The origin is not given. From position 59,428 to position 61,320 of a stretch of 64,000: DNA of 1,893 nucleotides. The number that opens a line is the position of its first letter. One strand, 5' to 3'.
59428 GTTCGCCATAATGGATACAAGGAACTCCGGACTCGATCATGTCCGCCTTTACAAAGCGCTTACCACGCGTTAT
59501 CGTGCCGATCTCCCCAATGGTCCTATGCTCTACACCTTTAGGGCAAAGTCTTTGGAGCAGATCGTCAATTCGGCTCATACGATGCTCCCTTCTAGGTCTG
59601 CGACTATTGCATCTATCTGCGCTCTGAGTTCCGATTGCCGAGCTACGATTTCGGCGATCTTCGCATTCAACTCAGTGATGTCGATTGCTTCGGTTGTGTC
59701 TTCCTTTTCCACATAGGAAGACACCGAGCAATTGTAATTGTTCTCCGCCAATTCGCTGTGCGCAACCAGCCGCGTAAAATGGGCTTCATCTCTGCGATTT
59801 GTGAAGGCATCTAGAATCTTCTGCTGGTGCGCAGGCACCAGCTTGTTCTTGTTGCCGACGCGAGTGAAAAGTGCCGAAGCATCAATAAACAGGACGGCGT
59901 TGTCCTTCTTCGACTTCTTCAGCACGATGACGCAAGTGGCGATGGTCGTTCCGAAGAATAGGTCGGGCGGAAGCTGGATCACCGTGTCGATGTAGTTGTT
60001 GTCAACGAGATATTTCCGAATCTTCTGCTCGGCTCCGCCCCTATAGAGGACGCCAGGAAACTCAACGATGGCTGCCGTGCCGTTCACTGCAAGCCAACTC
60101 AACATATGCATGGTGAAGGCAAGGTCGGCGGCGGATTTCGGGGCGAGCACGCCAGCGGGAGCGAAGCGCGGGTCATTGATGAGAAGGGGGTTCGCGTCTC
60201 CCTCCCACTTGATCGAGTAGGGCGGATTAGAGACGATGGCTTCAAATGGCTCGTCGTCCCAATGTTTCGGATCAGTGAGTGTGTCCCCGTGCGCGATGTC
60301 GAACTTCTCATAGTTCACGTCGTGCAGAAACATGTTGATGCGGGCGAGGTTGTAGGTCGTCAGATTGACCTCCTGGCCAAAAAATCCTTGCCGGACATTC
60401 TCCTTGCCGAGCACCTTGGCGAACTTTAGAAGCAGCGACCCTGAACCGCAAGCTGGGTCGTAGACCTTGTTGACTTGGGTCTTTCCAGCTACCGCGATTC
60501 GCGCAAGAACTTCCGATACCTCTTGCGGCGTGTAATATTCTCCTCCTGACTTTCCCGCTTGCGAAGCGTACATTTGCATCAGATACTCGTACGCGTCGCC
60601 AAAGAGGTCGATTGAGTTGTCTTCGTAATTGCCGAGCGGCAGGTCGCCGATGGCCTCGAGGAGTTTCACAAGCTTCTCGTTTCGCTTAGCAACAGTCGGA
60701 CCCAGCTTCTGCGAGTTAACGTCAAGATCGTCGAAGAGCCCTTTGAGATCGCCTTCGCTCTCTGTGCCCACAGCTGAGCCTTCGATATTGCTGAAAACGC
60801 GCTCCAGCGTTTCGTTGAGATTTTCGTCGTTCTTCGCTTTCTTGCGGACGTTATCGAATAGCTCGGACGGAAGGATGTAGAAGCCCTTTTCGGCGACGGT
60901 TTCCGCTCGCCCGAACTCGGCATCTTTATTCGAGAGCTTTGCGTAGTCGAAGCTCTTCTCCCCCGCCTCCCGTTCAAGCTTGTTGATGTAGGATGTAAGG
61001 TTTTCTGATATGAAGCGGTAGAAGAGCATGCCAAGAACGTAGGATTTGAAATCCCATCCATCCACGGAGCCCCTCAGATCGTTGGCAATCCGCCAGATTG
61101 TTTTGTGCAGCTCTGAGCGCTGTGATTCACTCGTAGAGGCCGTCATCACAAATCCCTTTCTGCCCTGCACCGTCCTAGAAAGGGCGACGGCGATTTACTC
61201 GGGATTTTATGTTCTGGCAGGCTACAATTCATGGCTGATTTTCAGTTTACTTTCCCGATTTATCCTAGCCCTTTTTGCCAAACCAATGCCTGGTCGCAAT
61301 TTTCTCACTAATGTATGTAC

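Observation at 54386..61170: Type I R-M operon with an embedded DUF91/DUF5655-like gene and a naturally split hsdS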

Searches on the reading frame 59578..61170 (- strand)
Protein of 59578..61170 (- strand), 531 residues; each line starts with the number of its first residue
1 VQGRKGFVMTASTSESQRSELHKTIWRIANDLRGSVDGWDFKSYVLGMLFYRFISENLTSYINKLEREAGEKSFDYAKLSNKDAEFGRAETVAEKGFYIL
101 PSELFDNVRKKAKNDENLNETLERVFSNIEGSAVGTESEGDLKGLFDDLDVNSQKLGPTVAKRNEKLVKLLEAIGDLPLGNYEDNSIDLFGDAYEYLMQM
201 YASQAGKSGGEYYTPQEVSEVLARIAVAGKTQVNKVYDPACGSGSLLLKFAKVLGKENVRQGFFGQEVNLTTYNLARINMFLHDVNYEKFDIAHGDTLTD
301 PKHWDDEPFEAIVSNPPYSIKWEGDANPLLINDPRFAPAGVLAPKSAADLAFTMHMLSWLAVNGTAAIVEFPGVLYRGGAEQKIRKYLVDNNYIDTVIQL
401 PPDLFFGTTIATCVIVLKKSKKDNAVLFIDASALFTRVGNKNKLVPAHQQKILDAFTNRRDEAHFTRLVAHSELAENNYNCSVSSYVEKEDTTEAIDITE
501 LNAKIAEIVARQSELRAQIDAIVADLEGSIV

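Call 4: search_protein_families(library=pfam, proteins=[window:59578-61170:-], max_evalue=0.01)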
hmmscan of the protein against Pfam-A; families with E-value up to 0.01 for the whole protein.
window:59578-61170:- (531 aa): 5 families
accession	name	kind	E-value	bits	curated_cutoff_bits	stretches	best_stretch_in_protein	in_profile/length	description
PF02384.22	N6_Mtase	-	1.7e-113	379.5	20.4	1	186-494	2-310/311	N-6 DNA Methylase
PF12161.14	HsdM_N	-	3.9e-21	76.5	24.5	1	21-174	1-135/135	HsdM N-terminal domain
PF05175.20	MTS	-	0.001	19.1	23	1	232-319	31-109/170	Methyltransferase small domain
PF01170.24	UPF0020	-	0.0031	17.7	22.3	0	225-319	21-132/197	RMKL-like, methyltransferase domain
PF07669.17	Eco57I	-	0.0055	17.3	25.3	0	289-400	49-165/171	Eco57I restriction-modification methylase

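Call 5: search_protein_families(library=ncbifam, proteins=[window:59578-61170:-], max_evalue=0.01)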
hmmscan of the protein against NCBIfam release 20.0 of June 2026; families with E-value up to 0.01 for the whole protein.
window:59578-61170:- (531 aa): 7 families
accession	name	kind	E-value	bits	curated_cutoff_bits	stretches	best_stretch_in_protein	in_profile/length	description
TIGR00497.1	hsdM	equivalog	1.5e-224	746.4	242.75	1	17-516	1-515/515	type I restriction-modification system subunit M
TIGR02987.1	met_A_Alw26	exception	6.2e-11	41.7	353.5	1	207-319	1-123/523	Alw26I/Eco31I/Esp3I family type II restriction adenine-specific DNA-methyltransferase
NF047738.1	antiphage_MADS2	equivalog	1e-10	40.6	720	2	180-258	284-357/654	methylation-associated defense system DNA methyltransferase MAD2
TIGR03534.1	RF_mod_PrmC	equivalog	5.5e-08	32.6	199.1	1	220-318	79-166/253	peptide chain release factor N(5)-glutamine methyltransferase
NF033452.1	BREX_1_MTaseX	exception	1.4e-05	23.2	500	1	309-466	508-664/1210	BREX-1 system adenine-specific DNA-methyltransferase PglX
TIGR01177.1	TIGR01177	hypoth_equivalog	0.00016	21.1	316.55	1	212-321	160-261/330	TIGR01177 family methyltransferase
TIGR03533.1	L3_gln_methyl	equivalog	0.0007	19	229.7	1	229-319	118-200/284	50S ribosomal protein L3 N(5)-glutamine methyltransferase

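Call 6: search_protein_families(library=padloc, proteins=[window:59578-61170:-], max_evalue=0.01)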
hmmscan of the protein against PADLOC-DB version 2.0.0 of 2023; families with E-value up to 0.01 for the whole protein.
window:59578-61170:- (531 aa): 51 families (the best 25 are shown)
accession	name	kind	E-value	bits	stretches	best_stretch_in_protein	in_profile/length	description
PDLC03022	MTase_I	-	8.4e-131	435.9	1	18-499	3-486/857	Type I methyltransferase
PDLC03027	MTase_I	-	4.2e-97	324.5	2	105-501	61-452/810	Type I methyltransferase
PDLC03031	MTase_I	-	3.9e-80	268.1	1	21-498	8-495/834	Type I methyltransferase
PDLC03032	MTase_I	-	2e-70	236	2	137-511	85-460/1001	Type I methyltransferase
PDLC03033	MTase_I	-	2.5e-60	202.9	1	28-520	20-525/541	Type I methyltransferase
PDLC03020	MTase_I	-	7.8e-58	194.5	1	19-407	4-393/410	Type I methyltransferase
PDLC03240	MTase_II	-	6.1e-53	178.4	1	20-528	7-509/511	Type II methyltransferase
PDLC03028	MTase_I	-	8.7e-53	177.7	1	21-524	729-1227/1236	Type I methyltransferase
PDLC03038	MTase_I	-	1.8e-52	176.3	1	19-507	7-470/896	Type I methyltransferase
PDLC04134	mad2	-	9.3e-52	174.4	1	14-460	134-488/492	mads_2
PDLC03039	MTase_I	-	2.4e-50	169.4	1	18-528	4-492/708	Type I methyltransferase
PDLC03021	MTase_I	-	3.2e-49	166.1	1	161-523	119-489/491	Type I methyltransferase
PDLC03019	MTase_I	-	1e-48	164.3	1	23-521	10-497/932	Type I methyltransferase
PDLC03029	MTase_I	-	2e-48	163.4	1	15-481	3-472/661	Type I methyltransferase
PDLC03026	MTase_I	-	1.1e-37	128.4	1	161-527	97-478/487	Type I methyltransferase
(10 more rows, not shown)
